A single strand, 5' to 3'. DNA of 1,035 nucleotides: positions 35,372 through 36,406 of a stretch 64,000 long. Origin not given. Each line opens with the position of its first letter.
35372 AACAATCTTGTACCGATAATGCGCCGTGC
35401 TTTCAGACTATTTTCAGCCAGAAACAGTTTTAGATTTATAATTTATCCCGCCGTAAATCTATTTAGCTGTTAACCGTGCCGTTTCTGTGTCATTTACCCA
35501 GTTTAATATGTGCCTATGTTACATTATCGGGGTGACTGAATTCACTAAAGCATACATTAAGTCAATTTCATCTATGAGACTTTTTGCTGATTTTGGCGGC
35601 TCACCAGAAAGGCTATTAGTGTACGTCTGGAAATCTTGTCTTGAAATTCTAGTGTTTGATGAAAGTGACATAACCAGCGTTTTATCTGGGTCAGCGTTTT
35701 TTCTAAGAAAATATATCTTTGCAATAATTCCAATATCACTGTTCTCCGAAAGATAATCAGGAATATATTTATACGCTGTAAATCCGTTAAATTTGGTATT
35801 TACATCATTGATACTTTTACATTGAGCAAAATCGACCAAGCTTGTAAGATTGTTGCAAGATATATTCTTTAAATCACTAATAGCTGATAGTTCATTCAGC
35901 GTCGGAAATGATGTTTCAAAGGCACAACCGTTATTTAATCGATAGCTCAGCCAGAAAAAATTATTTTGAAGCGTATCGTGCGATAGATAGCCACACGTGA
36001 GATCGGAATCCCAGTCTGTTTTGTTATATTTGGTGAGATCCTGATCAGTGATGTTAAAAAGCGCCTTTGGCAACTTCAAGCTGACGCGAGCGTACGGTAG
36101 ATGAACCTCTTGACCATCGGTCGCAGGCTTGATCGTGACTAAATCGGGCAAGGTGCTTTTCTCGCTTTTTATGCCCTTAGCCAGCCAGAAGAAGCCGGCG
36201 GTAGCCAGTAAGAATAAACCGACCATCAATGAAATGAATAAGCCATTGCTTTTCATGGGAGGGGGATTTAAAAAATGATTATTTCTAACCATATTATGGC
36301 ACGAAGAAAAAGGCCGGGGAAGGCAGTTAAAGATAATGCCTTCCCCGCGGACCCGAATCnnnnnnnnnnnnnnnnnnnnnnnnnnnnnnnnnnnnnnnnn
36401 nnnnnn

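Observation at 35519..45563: Accessory island enriched in secreted peptidoglycan hydrolases with mosaic GC content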

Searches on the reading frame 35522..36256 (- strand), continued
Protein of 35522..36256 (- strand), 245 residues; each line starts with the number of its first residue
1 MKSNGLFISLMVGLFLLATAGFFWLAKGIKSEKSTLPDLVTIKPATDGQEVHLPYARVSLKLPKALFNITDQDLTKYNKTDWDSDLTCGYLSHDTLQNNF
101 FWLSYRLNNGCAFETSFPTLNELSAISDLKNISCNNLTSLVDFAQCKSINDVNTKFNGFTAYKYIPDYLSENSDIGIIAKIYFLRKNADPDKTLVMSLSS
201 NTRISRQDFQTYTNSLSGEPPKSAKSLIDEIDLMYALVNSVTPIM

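Call 75: search_protein_families(library=pfam, max_evalue=0.001, proteins=[L020:1670-4231:-, L020:4243-4878:-, L020:4926-5501:-, L020:6934-8073:+, L020:8861-10069:-, L020:10595-12013:-, L020:1257-1673:-, L020:5836-6474:+])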
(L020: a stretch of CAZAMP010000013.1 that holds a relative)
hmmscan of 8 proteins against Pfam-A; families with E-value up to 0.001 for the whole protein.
L020:1670-4231:- (853 aa): 8 families
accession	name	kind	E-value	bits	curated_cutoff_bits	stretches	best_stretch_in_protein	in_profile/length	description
PF10412.15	TrwB_AAD_bind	-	1.8e-14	53.9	20.5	2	442-535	11-98/387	Type IV secretion-system coupling protein DNA-binding domain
PF01935.23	DUF87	-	2.9e-08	34.5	23.2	1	436-519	12-90/220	Helicase HerA, central domain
PF13401.12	AAA_22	-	5.2e-05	24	27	0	445-470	4-29/130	AAA domain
PF12696.13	TraG-D_C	-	0.0001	22.7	22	1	712-777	3-70/126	TraM recognition site of TraD and TraG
PF01580.24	FtsK_SpoIIIE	-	0.00033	20.6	24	1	431-468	25-61/221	FtsK/SpoIIIE family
PF24389.1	ORC-CDC6-like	-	0.00046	19.5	27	1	439-472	25-58/571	ORC-CDC6-like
PF00005.33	ABC_tran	-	0.00087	20.3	25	0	447-469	12-34/137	ABC transporter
PF05872.18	HerA_C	-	0.00097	18.3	22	0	434-487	9-62/502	Helicase HerA-like C-terminal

L020:4243-4878:- (211 aa): 0 families

L020:4926-5501:- (191 aa): 1 family
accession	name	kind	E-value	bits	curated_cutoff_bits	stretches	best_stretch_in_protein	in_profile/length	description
PF04542.20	Sigma70_r2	-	4.6e-05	23.6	24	1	24-80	9-60/71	Sigma-70 region 2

L020:6934-8073:+ (379 aa): 0 families

L020:8861-10069:- (402 aa): 0 families

L020:10595-12013:- (472 aa): 0 families

L020:1257-1673:- (138 aa): 0 families

L020:5836-6474:+ (212 aa): 1 family
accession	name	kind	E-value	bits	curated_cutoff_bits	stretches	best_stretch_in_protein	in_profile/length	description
PF05257.22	CHAP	-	0.0006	20.7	26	1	109-187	7-81/81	CHAP domain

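Call 76: search_protein_families(library=pfam, max_evalue=0.01, proteins=[L023:2776-3348:+, L023:4410-5075:+, L027:4003-4695:+, L016:2548-3120:+, L023:5653-6498:+, L027:5557-6366:+, L026:47-802:+, L022:2314-3246:+, L022:494-1138:+, L001:11670-12815:+])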
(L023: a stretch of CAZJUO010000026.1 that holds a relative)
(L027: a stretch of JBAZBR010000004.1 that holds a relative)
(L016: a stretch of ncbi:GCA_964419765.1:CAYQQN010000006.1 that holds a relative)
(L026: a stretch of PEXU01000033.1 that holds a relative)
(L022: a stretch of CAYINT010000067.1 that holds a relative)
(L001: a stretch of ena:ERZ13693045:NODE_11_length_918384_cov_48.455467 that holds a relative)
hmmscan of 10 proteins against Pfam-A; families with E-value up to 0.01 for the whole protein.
L023:2776-3348:+ (190 aa): 0 families

L023:4410-5075:+ (221 aa): 0 families

L027:4003-4695:+ (230 aa): 0 families

L016:2548-3120:+ (190 aa): 0 families

L023:5653-6498:+ (281 aa): 0 families

L027:5557-6366:+ (269 aa): 1 family
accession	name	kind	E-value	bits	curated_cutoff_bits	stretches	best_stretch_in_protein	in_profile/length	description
PF05257.22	CHAP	-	0.00012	22.9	26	1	142-214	4-71/81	CHAP domain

L026:47-802:+ (251 aa): 0 families

L022:2314-3246:+ (310 aa): 0 families

L022:494-1138:+ (214 aa): 0 families

L001:11670-12815:+ (381 aa): 1 family
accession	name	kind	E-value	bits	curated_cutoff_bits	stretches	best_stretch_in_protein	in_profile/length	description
PF00930.27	DPPIV_N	-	3.3e-06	26.5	22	0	262-324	26-82/354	Dipeptidyl peptidase IV (DPP IV) N-terminal region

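Call 77: search_solved_structures(query=A2, max_evalue=1, show_alignments=2)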
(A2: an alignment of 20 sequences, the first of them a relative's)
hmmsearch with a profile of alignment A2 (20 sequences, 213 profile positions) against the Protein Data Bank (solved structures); distinct sequences matched with E-value up to 1: 0.

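Call 80: find_encoding_contigs(protein=P0040, flank=7000, max_places=1)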
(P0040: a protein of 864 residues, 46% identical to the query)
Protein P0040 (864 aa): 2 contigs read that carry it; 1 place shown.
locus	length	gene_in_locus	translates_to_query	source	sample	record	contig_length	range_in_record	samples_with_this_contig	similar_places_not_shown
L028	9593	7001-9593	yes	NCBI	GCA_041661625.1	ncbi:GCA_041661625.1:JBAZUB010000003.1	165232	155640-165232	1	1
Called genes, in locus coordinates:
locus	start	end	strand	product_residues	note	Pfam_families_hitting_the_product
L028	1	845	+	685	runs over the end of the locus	PF13185:GAF_2, PF01590:GAF, PF13492:GAF_3, PF15714:SpoVT_C (faint), PF01590:GAF (weak), PF13185:GAF_2, PF00512:HisKA, PF02518:HATPase_c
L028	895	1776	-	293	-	-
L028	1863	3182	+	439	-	PF04055:Radical_SAM, PF13353:Fer4_12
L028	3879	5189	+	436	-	PF04055:Radical_SAM, PF13353:Fer4_12, PF13186:SPASM (weak)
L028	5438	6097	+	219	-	PF13485:Peptidase_MA_2 (weak)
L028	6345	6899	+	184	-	-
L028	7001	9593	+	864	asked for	PF01551:Peptidase_M23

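Call 81: find_encoding_contigs(protein=P0042, flank=7000, max_places=1)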
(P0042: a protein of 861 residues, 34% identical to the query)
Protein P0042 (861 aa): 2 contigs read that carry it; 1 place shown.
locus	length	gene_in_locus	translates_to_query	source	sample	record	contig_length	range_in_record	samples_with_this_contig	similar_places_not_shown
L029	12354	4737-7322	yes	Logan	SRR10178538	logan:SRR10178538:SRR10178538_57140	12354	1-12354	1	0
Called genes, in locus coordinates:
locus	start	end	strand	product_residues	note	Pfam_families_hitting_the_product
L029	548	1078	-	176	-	PF02075:RuvC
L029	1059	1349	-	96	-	-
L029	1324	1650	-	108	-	PF01381:HTH_3 (weak)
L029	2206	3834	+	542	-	PF00239:Resolvase, PF07508:Recombinase (weak), PF13408:Zn_ribbon_recom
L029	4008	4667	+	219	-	-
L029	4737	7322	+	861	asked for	PF01551:Peptidase_M23, PF13860:FlgD_ig (faint), PF08310:LGFP (weak), PF18962:Por_Secre_tail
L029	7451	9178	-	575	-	PF00580:UvrD-helicase, PF13245:AAA_19, PF01443:Viral_helicase1 (faint), PF00580:UvrD-helicase, PF13361:UvrD_C, PF13538:UvrD_C_2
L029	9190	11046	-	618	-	PF02463:SMC_N (faint), PF13175:AAA_15, PF13476:AAA_23 (weak), PF13304:AAA_21, PF13175:AAA_15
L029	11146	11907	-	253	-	PF12705:PDDEXK_1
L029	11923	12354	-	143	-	?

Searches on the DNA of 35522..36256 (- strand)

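Call 99: search_rna_families(sources=[L015, L023, L060, L016], threshold=evalue, max_evalue=1)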
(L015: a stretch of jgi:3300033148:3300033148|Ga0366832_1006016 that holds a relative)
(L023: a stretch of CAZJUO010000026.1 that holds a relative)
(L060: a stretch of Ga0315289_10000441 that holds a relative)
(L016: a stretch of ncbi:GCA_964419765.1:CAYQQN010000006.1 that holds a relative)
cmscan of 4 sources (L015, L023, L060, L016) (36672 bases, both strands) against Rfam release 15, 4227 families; matches with E-value up to 1: 1.
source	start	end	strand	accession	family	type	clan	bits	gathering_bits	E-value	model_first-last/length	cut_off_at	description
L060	5723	5804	+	RF00005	tRNA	Gene; tRNA;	CL00001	59.3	29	1.6e-10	1-71/71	no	tRNA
